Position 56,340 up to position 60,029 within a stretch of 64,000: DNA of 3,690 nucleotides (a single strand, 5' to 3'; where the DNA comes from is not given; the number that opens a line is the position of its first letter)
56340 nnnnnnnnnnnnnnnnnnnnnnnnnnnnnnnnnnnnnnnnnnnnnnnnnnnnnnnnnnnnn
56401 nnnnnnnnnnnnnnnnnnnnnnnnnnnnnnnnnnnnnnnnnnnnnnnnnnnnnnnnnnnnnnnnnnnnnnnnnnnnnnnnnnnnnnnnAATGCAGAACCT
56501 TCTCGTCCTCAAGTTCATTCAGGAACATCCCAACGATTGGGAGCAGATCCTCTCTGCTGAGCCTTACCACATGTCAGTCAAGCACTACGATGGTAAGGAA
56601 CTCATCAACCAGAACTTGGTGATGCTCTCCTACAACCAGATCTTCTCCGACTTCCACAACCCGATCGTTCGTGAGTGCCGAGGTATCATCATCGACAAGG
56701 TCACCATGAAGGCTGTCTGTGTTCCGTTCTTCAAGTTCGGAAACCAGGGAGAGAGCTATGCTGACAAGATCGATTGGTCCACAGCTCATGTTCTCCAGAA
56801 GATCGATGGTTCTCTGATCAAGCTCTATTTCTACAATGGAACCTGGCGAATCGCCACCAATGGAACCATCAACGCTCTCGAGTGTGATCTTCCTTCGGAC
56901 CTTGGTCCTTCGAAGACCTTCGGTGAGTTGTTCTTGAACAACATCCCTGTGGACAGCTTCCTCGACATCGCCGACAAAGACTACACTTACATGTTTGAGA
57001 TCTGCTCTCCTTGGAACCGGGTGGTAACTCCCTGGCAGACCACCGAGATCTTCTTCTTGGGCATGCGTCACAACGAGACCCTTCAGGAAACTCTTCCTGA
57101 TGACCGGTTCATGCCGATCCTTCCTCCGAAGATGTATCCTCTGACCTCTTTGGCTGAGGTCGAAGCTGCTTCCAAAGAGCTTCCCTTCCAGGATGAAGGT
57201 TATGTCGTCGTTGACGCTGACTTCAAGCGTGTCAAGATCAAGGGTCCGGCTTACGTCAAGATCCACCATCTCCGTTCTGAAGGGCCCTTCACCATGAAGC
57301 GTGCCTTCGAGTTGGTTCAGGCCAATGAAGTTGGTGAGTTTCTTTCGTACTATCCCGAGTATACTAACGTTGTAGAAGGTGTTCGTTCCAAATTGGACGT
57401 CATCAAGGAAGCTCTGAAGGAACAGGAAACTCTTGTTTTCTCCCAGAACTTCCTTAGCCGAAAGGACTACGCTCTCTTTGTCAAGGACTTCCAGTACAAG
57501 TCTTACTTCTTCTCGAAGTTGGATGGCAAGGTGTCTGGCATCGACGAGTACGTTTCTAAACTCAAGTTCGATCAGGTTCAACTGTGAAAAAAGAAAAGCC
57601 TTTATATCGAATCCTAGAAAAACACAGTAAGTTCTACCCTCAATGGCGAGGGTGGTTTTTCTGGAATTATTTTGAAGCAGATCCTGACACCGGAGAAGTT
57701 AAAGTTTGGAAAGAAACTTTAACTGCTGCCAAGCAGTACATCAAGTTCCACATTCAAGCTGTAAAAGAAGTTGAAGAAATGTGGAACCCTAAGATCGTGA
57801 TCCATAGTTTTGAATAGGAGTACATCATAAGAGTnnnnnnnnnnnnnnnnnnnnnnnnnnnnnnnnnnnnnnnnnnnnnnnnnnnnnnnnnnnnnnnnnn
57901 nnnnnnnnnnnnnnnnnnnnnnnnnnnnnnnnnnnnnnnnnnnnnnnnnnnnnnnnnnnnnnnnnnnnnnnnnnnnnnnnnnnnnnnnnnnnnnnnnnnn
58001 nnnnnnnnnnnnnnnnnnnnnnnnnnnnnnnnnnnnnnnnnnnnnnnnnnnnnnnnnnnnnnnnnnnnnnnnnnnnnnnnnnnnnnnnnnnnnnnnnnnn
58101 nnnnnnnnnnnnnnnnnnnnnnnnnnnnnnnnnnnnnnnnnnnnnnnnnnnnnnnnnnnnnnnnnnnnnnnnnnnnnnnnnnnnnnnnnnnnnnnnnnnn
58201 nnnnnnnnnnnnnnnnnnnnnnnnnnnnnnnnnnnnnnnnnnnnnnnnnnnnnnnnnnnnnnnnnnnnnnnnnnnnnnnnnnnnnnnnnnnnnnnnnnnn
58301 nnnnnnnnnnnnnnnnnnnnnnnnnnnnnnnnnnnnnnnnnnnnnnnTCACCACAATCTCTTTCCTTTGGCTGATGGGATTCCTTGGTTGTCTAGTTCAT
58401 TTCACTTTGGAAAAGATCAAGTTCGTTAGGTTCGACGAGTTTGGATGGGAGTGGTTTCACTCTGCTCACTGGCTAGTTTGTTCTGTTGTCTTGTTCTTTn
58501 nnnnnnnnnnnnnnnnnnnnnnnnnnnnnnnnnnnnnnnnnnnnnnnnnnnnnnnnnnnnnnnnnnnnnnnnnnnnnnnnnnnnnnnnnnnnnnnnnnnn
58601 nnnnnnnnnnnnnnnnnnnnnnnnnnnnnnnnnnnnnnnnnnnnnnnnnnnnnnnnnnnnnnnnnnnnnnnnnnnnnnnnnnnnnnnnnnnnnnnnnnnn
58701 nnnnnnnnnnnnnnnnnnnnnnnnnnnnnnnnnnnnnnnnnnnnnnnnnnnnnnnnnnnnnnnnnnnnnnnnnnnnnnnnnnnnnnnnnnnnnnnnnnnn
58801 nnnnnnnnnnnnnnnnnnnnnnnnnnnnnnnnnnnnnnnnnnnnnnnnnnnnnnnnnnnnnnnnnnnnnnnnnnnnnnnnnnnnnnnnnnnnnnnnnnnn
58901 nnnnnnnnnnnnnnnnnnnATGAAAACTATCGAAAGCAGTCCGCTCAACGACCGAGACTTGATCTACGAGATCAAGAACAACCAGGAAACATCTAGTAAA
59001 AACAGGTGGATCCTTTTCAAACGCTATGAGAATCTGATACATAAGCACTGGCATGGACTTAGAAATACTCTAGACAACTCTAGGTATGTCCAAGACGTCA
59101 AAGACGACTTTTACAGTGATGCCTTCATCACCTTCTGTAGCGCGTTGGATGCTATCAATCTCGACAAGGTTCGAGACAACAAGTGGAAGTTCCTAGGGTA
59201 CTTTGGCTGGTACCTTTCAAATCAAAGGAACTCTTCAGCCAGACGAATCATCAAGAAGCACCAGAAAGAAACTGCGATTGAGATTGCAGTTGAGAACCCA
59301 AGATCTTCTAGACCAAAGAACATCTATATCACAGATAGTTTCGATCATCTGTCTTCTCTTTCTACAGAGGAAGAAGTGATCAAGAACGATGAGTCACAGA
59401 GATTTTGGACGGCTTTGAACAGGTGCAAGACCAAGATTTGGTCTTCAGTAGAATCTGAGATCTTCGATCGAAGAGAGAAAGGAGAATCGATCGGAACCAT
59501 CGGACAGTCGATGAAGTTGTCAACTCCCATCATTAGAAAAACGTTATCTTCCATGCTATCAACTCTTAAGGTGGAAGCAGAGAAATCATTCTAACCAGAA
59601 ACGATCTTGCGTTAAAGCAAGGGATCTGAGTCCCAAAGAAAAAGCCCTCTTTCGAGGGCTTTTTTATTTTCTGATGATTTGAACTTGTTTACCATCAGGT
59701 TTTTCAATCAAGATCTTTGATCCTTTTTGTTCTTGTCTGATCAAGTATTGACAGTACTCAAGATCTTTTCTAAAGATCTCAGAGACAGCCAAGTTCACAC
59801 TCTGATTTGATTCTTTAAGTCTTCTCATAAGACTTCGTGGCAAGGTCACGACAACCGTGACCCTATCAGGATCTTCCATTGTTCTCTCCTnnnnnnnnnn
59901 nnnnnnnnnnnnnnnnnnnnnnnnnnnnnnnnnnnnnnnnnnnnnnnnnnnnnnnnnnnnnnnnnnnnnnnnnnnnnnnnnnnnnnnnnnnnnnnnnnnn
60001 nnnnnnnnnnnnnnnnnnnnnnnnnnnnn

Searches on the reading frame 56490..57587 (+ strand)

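Call 9: search_protein_families(library=pfam, proteins=[window:56490-57587:+], max_evalue=0.01)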
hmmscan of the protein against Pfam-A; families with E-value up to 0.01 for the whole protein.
window:56490-57587:+ (365 aa): 1 family
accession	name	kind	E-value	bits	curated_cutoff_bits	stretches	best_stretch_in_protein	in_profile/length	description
PF09511.15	RNA_lig_T4_1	-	5.7e-11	43.1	28.3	1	62-206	1-159/227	RNA ligase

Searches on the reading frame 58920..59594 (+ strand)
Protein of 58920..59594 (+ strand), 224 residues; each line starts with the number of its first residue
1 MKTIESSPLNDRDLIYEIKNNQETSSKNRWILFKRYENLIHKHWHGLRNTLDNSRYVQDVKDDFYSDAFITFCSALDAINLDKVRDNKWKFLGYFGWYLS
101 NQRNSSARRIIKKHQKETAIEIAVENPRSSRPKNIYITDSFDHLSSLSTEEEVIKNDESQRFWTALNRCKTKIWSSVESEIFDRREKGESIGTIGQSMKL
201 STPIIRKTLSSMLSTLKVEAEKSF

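Call 4: search_protein_families(library=pfam, proteins=[window:58920-59594:+], max_evalue=1)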
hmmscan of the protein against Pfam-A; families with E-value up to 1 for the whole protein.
window:58920-59594:+ (224 aa): 1 family
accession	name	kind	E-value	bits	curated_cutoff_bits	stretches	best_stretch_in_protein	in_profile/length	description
PF05128.17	DUF697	-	0.16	12.1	27.7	1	99-124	14-39/162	Domain of unknown function (DUF697)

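Call 113: search_protein_families(library=phrogs, proteins=[window:58920-59594:+], max_evalue=0.01)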
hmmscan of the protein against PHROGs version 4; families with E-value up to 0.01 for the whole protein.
window:58920-59594:+ (224 aa): 2 families
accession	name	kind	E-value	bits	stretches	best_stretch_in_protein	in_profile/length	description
phrog_1740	-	transcription regulation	3.7e-05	23.4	1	33-222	55-218/567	RNA polymerase sigma factor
phrog_351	-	transcription regulation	0.0018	17.9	1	17-217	493-723/928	RNA polymerase sigma factor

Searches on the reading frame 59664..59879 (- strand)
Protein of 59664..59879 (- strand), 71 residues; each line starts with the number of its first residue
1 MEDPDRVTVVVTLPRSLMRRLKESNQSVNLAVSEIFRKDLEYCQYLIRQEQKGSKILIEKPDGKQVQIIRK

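Call 4: search_protein_families(library=pfam, proteins=[window:59664-59879:-], max_evalue=1)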
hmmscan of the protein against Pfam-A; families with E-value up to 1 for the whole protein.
window:59664-59879:- (71 aa): 0 families

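Call 113: search_protein_families(library=phrogs, proteins=[window:59664-59879:-], max_evalue=0.01)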
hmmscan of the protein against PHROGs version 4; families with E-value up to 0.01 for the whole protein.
window:59664-59879:- (71 aa): 0 families
